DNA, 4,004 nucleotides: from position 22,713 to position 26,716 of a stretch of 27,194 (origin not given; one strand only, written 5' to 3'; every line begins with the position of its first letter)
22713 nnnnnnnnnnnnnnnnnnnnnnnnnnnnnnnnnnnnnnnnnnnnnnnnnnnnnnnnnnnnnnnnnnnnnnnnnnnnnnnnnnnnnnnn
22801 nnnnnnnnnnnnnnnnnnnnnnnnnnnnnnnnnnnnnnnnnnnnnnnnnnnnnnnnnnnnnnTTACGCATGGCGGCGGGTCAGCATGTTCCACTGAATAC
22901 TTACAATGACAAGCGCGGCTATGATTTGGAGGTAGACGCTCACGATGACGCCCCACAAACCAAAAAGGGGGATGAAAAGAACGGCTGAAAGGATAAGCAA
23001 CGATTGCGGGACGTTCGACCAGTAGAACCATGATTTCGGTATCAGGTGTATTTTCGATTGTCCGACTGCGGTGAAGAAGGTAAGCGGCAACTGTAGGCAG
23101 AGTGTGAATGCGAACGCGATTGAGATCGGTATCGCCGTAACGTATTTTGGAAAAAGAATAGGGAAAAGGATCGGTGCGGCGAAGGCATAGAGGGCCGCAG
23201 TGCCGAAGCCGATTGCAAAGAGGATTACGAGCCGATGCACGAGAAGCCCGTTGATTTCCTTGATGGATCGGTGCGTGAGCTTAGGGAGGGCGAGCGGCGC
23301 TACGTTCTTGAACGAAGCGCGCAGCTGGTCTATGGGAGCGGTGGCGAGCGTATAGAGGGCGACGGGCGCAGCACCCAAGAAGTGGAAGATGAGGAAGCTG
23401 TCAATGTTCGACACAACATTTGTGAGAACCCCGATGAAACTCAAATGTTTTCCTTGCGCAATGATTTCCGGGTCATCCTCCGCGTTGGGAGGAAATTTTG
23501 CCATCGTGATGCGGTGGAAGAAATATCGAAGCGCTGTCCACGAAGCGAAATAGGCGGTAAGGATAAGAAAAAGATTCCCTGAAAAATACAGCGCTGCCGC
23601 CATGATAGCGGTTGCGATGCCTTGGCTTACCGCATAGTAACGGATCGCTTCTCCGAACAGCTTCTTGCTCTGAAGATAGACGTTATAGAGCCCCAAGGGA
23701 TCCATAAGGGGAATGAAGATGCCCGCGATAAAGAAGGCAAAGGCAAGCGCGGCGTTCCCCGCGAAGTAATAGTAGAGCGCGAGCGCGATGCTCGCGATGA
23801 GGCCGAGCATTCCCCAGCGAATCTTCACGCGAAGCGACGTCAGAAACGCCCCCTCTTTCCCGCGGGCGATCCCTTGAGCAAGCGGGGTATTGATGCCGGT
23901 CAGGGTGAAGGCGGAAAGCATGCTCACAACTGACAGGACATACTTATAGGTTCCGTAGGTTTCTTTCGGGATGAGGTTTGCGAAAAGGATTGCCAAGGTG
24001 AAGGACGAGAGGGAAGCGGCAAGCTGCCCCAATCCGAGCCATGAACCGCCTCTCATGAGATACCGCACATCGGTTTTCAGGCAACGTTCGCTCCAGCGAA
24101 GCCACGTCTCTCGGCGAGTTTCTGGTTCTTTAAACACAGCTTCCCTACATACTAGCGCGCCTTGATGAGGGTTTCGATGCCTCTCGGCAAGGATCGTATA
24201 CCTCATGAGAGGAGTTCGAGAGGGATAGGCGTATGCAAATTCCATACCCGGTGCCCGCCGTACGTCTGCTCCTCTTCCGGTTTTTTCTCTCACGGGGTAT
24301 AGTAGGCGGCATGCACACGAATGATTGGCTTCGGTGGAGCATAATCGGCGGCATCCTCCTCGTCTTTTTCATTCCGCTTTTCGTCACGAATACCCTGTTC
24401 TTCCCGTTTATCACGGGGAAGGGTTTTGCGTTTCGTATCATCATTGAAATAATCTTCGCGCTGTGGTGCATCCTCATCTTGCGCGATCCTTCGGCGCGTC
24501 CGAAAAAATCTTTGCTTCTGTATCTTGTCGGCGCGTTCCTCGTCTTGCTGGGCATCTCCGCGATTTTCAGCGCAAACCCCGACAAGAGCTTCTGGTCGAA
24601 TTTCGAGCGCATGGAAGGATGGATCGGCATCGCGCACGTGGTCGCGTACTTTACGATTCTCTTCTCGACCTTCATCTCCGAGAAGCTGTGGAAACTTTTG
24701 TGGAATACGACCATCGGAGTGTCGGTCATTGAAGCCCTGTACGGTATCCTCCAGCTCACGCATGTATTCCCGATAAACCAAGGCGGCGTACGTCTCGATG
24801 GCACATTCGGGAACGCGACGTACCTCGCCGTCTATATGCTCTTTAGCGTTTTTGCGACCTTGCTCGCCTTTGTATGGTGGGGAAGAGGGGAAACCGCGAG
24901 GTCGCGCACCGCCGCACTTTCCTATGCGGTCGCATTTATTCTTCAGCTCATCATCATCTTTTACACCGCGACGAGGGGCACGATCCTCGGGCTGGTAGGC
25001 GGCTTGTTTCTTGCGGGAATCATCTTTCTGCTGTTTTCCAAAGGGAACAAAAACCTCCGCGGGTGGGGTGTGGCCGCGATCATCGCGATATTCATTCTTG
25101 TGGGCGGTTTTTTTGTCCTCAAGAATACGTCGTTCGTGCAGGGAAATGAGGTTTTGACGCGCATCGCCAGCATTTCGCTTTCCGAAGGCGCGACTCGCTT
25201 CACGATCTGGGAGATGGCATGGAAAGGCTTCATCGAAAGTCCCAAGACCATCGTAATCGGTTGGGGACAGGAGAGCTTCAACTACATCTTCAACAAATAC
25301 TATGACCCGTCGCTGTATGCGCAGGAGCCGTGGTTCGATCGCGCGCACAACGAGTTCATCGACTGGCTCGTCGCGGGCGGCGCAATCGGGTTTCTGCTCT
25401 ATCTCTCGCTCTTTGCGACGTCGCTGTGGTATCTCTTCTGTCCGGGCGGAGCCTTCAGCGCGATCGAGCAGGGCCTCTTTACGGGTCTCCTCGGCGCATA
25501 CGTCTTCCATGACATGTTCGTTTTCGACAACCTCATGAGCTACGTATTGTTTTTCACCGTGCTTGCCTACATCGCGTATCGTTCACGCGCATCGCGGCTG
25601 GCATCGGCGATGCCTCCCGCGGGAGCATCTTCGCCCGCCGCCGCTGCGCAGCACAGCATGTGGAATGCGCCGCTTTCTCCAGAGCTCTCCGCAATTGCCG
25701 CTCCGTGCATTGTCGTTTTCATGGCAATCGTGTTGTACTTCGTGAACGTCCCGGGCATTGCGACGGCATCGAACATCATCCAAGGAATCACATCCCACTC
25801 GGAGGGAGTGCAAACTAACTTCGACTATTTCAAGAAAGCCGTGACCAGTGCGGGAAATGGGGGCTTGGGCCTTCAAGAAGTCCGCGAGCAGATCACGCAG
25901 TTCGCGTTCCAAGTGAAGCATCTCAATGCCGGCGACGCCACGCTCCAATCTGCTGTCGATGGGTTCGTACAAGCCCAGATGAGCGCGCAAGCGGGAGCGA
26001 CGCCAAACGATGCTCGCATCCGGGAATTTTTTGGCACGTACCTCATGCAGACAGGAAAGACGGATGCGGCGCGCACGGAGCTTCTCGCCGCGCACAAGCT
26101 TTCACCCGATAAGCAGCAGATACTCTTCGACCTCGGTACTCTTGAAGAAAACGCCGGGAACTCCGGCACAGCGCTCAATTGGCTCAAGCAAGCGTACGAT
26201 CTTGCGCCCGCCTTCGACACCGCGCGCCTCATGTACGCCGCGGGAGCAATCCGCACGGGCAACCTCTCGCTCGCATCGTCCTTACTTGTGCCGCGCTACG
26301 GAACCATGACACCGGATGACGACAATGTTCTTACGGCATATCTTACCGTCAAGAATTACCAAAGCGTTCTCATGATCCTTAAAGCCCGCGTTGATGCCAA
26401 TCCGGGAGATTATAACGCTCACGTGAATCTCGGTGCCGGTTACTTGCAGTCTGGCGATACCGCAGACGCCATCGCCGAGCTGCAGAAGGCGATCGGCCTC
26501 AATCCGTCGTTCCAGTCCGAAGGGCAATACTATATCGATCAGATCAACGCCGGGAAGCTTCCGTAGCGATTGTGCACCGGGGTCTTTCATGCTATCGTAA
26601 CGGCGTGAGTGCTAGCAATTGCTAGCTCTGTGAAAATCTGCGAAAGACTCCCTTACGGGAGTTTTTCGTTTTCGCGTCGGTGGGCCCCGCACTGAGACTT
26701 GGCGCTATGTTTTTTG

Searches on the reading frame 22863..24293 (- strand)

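Call 8: search_protein_families(library=ncbifam, proteins=[window:22863-24293:-], max_evalue=0.001)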
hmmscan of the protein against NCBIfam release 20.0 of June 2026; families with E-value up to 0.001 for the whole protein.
window:22863-24293:- (476 aa): 0 families

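Call 52: search_protein_families(library=pfam, proteins=[window:22863-24293:-], max_evalue=0.01)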
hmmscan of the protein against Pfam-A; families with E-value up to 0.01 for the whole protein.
window:22863-24293:- (476 aa): 1 family
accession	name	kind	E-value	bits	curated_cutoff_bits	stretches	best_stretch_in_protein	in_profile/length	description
PF01943.22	Polysacc_synt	-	5e-13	49.5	28.2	1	80-318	2-248/274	Polysaccharide biosynthesis protein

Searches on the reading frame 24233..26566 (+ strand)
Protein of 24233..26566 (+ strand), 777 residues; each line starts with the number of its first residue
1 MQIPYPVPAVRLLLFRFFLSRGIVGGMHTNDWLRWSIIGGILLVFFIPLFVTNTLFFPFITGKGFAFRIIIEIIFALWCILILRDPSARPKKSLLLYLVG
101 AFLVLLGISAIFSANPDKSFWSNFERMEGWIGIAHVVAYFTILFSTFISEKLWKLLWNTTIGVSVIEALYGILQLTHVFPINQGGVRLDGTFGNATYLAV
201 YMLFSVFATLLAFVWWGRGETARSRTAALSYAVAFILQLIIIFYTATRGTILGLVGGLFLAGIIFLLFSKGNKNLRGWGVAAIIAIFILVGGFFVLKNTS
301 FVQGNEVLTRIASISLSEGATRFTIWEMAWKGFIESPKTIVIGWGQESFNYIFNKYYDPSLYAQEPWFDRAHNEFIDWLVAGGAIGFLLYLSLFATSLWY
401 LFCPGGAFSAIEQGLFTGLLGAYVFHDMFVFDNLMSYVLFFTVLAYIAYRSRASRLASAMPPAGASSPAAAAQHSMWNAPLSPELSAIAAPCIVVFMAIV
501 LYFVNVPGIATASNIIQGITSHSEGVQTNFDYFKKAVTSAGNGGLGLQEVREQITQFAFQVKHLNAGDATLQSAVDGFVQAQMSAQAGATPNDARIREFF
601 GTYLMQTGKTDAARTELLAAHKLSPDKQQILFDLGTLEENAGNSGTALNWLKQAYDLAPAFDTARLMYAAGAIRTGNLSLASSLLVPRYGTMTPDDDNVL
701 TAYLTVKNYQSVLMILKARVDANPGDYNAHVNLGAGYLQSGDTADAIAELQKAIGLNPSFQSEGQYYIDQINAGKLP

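Call 8: search_protein_families(library=ncbifam, proteins=[window:24233-26566:+], max_evalue=0.001)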
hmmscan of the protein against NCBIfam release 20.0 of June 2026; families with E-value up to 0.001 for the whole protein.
window:24233-26566:+ (777 aa): 6 families
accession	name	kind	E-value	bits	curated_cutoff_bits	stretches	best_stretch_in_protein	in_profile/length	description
NF040959.1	MamA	equivalog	6.2e-11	42.1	200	1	702-760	114-172/204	magnetosome protein MamA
TIGR02521.1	type_IV_pilW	equivalog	1.1e-10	41.5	154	1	589-700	94-206/234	type IV pilus biogenesis/stability protein PilW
TIGR02917.1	PEP_TPR_lipo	equivalog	1.3e-10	39.9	312.2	1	580-683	349-452/899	XrtA/PEP-CTERM system TPR-repeat protein PrsT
NF052415.1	T3SS_chap_SctY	equivalog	1.6e-06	28.6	70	0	703-759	16-72/106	type III secretion apparatus assembly chaperone SctY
NF047558.1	TPR_END_plus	domain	1.8e-05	24.6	32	0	729-762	1-34/56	TPR end-of-group domain-containing protein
NF008520.0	PRK11447.1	equivalog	7.4e-05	20.7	858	0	714-765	290-341/1157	cellulose synthase complex outer membrane protein BcsC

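Call 52: search_protein_families(library=pfam, proteins=[window:24233-26566:+], max_evalue=0.01)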
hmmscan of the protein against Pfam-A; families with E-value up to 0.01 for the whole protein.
window:24233-26566:+ (777 aa): 13 families
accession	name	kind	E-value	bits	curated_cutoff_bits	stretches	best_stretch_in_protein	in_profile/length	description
PF04932.20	Wzy_C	-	4.2e-17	62.8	31.7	1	234-391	2-149/149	O-Antigen ligase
PF13428.12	TPR_14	-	2.5e-10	40.4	23.5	0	631-669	4-42/44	Tetratricopeptide repeat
PF07719.23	TPR_2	-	8.8e-10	38.4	27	1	728-759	2-33/34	Tetratricopeptide repeat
PF14559.12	TPR_19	-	1.7e-09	38.3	25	1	707-758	5-56/68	Tetratricopeptide repeat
PF13432.12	TPR_16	-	1.9e-09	38.2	32.7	1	601-659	4-62/65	Tetratricopeptide repeat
PF13414.12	TPR_11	-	9e-08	32.1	26.8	0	737-759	4-26/42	TPR repeat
PF13181.12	TPR_8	-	3.7e-07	30.2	25.7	0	728-759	2-33/34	Tetratricopeptide repeat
PF14561.12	TPR_20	-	2.5e-06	28.1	25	1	716-761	11-56/90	Tetratricopeptide repeat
PF13424.12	TPR_12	-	3.2e-06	27.7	30.1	0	600-659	9-76/77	Tetratricopeptide repeat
PF13371.12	TPR_9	-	1e-05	25.9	35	0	702-759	4-61/73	Tetratricopeptide repeat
PF23914.1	TPR_CcmH_CycH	-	5.6e-05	23.5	42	0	634-677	56-99/158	Cytochrome c-type biogenesis protein H TPR domain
PF00515.34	TPR_1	-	8.5e-05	22.6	27.8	1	728-760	2-34/34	Tetratricopeptide repeat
PF13431.12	TPR_17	-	0.0027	18.3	24.4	0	721-747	7-33/34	Tetratricopeptide repeat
